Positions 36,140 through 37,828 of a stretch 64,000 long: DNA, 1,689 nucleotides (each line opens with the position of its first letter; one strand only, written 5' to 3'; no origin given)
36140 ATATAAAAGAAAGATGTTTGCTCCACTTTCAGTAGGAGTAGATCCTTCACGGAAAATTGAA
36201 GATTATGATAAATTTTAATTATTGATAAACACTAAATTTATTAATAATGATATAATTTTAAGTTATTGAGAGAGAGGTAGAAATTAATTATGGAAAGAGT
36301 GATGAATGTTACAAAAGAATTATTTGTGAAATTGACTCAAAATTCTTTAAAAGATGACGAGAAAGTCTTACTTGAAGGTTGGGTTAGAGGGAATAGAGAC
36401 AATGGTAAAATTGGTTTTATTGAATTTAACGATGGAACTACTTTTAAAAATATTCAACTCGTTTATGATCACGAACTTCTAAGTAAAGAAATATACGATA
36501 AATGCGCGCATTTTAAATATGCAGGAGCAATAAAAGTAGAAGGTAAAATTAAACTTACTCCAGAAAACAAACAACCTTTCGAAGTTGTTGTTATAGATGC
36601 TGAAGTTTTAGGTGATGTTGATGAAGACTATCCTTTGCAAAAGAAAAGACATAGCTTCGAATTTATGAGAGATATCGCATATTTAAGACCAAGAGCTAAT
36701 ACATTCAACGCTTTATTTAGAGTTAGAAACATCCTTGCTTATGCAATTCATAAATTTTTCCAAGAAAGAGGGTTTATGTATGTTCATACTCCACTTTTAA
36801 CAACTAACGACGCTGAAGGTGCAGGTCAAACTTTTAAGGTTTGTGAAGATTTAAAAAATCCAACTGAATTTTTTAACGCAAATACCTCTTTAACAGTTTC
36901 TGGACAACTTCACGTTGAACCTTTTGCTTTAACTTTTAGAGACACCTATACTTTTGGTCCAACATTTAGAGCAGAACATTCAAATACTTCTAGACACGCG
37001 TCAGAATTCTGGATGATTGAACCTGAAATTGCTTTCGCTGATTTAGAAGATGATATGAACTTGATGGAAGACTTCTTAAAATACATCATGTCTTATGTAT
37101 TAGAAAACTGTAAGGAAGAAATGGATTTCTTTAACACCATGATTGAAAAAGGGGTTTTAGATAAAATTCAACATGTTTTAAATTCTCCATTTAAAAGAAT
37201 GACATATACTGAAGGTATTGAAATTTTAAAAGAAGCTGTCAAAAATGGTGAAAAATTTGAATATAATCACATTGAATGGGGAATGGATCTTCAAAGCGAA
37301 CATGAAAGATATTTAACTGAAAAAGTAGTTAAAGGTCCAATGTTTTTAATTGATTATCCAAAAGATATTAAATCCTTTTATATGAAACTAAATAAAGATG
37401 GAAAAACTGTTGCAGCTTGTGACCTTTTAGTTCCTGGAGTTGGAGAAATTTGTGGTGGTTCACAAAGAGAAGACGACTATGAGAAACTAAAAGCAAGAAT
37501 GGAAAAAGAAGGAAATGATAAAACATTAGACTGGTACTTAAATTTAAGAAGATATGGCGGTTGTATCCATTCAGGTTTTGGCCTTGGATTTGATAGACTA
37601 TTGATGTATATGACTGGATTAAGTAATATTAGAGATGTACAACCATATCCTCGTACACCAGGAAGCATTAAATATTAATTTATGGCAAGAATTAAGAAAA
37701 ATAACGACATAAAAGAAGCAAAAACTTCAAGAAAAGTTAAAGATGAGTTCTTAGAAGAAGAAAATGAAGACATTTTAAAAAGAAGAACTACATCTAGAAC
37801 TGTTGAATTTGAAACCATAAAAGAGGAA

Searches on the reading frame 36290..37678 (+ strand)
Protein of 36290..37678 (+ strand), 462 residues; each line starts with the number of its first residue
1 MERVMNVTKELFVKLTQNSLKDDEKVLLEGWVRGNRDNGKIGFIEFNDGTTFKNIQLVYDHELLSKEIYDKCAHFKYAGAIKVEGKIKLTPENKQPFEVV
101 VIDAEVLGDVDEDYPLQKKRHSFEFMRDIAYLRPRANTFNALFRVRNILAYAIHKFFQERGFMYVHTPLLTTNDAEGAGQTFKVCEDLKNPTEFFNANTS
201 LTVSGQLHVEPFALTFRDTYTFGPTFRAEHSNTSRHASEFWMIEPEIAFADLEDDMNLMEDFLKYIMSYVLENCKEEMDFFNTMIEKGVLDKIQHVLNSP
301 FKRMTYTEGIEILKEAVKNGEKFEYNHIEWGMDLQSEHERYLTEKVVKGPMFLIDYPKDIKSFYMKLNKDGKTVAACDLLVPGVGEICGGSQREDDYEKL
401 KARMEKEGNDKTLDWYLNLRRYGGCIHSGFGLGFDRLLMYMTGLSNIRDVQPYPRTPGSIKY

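Call 57: search_protein_families(library=pfam, proteins=[window:36290-37678:+], max_evalue=0.001)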
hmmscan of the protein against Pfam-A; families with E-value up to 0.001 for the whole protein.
window:36290-37678:+ (462 aa): 2 families
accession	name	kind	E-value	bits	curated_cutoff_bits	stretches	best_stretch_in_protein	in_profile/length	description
PF00152.25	tRNA-synt_2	-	3.5e-70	236.9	25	1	129-456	8-307/308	tRNA synthetases class II (D, K and N)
PF01336.31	tRNA_anti-codon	-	6.6e-09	36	27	1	26-106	1-74/75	OB-fold nucleic acid binding domain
